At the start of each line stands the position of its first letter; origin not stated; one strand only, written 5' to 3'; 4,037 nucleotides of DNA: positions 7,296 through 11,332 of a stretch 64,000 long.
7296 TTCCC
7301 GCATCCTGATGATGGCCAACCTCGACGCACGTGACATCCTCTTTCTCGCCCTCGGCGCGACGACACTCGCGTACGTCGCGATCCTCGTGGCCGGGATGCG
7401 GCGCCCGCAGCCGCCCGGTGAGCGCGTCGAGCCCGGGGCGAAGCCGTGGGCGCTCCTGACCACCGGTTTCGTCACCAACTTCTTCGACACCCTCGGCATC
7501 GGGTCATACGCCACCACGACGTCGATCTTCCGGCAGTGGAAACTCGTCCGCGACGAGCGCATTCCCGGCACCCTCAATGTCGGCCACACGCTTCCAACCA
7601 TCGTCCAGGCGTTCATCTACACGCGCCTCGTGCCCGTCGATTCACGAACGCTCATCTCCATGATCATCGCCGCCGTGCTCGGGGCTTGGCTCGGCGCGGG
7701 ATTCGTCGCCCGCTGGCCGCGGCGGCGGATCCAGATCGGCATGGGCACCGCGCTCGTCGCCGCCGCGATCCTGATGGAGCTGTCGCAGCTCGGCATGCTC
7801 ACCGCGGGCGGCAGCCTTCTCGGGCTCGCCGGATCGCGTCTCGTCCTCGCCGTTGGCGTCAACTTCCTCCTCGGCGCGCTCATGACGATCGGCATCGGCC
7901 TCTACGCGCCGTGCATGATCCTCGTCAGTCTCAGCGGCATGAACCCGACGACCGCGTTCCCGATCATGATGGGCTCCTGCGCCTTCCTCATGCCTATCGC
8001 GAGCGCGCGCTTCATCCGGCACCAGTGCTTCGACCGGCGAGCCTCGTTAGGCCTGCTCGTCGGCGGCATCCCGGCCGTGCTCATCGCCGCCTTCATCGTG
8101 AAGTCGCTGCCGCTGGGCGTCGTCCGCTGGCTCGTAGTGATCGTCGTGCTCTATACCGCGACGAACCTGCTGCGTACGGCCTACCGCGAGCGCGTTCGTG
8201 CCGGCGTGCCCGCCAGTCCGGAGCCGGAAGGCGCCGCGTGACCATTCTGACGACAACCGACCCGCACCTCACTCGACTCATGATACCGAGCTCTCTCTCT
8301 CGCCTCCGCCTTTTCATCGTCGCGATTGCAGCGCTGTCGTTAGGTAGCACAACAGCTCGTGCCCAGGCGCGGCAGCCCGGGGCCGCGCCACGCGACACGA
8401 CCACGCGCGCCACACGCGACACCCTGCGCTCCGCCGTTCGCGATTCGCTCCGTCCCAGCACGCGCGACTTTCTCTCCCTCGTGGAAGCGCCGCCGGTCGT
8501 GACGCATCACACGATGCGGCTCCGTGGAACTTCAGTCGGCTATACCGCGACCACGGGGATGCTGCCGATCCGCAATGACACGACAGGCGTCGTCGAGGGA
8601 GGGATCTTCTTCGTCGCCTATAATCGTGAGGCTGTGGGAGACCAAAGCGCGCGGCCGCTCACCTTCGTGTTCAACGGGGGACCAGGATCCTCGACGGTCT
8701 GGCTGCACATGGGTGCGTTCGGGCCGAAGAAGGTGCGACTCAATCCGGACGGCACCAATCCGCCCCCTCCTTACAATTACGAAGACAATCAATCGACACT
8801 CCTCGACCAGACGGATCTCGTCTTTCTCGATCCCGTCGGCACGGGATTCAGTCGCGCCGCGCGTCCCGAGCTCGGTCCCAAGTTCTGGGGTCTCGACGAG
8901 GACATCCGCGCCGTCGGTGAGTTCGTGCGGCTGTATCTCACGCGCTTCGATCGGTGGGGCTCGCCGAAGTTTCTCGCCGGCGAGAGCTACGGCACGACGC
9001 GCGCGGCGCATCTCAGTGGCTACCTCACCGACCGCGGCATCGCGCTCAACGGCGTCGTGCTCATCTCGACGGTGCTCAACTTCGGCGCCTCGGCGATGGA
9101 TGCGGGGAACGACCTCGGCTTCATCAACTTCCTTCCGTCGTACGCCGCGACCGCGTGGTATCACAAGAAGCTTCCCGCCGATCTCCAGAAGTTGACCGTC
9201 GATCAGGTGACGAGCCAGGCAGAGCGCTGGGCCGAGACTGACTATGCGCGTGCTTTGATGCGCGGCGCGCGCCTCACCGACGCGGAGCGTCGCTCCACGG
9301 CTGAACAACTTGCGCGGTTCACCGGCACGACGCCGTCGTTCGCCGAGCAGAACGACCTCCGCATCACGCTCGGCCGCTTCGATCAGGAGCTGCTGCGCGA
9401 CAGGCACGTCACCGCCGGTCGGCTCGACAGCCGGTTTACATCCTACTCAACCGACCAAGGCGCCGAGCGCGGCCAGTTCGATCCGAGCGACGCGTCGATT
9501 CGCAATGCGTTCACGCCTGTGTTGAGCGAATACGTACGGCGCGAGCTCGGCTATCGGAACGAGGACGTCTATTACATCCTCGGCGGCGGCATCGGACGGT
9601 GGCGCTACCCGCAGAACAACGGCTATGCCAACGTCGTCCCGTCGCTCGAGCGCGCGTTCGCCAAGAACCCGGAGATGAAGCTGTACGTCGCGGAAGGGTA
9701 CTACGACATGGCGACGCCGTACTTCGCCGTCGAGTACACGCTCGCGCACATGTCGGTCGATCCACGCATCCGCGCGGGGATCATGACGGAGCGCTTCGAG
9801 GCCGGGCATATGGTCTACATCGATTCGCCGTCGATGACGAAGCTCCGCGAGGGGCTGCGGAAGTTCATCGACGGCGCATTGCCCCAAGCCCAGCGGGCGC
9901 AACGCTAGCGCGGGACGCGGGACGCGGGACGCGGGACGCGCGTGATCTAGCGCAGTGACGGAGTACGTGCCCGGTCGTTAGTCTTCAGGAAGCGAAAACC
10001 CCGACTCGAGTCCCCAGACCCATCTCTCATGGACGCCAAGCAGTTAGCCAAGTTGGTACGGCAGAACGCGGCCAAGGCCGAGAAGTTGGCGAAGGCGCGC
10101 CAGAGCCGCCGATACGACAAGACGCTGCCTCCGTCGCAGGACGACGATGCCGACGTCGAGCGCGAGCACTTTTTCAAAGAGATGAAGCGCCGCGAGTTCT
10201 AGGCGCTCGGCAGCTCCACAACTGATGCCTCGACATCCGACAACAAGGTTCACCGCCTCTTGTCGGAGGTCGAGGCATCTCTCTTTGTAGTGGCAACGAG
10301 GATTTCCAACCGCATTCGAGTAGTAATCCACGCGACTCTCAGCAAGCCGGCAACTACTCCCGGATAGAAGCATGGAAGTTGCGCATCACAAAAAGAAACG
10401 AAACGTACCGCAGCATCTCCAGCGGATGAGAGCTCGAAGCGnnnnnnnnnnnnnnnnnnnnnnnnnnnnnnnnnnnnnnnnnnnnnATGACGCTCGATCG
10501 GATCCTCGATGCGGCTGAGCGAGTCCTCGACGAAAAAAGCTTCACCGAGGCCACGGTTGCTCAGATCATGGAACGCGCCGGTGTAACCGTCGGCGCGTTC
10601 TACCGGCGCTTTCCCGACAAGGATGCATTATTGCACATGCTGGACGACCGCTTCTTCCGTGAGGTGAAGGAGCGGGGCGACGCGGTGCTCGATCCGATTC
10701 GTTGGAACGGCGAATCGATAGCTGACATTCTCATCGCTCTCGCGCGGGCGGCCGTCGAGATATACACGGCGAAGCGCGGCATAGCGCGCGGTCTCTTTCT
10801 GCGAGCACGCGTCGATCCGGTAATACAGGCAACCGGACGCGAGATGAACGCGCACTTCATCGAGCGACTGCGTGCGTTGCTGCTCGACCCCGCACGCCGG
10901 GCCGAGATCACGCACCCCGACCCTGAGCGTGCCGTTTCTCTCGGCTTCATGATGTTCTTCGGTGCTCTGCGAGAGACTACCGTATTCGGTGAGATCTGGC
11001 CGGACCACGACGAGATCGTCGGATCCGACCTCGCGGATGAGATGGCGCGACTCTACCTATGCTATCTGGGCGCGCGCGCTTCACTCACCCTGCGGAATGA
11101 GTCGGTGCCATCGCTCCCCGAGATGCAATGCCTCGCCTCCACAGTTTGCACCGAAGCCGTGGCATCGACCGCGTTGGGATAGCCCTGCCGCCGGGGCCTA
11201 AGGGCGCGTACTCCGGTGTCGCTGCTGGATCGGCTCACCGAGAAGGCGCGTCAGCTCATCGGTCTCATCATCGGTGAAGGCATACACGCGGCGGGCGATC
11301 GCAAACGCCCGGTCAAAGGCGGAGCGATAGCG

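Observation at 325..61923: One non-palindromic 8-mer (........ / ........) is massively over-represented and overrides codon preference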

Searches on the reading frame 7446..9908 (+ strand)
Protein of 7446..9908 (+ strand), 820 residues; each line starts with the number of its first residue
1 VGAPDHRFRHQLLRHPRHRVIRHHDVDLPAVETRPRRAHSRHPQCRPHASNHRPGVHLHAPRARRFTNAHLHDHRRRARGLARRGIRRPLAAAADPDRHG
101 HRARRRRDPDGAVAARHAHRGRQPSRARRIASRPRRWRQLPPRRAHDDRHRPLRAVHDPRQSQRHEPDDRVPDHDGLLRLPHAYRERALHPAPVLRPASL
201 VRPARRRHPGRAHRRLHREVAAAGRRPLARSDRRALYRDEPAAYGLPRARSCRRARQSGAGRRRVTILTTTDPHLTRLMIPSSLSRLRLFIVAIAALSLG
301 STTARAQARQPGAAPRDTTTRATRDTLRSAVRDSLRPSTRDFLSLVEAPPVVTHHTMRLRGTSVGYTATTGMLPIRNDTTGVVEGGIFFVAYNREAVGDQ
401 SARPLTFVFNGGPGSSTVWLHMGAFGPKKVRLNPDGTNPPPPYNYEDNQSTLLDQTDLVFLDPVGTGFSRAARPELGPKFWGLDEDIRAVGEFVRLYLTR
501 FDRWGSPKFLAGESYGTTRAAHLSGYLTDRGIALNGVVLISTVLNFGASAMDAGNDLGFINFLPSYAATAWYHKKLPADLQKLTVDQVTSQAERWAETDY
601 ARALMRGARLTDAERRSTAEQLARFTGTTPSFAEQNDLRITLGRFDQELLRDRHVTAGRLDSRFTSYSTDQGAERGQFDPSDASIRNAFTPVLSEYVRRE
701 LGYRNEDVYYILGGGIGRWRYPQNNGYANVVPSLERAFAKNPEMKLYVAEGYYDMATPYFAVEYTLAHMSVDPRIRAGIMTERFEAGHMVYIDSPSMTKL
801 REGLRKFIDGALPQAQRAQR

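Call 8: search_protein_families(library=pfam, proteins=[window:7446-9908:+])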
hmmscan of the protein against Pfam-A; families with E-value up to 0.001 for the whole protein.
window:7446-9908:+ (820 aa): 1 family
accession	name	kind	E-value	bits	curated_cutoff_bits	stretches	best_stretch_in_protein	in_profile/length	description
PF00450.28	Peptidase_S10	-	2.3e-10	40.9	21.9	1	388-769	27-360/420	Serine carboxypeptidase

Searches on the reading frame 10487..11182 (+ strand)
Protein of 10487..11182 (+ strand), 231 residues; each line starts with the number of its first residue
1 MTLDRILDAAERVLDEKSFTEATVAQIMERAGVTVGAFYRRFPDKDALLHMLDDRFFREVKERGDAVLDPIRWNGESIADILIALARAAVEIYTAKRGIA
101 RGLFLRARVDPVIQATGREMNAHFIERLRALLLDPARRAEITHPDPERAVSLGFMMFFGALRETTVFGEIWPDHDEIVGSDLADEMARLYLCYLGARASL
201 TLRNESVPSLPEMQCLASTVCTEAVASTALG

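Call 15: search_protein_families(library=pfam, proteins=[window:10487-11182:+])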
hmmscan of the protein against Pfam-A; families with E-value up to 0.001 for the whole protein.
window:10487-11182:+ (231 aa): 1 family
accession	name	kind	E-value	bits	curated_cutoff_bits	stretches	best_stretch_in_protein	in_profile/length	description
PF00440.29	TetR_N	-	1.6e-14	53.9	24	1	6-50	1-45/47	Bacterial regulatory proteins, tetR family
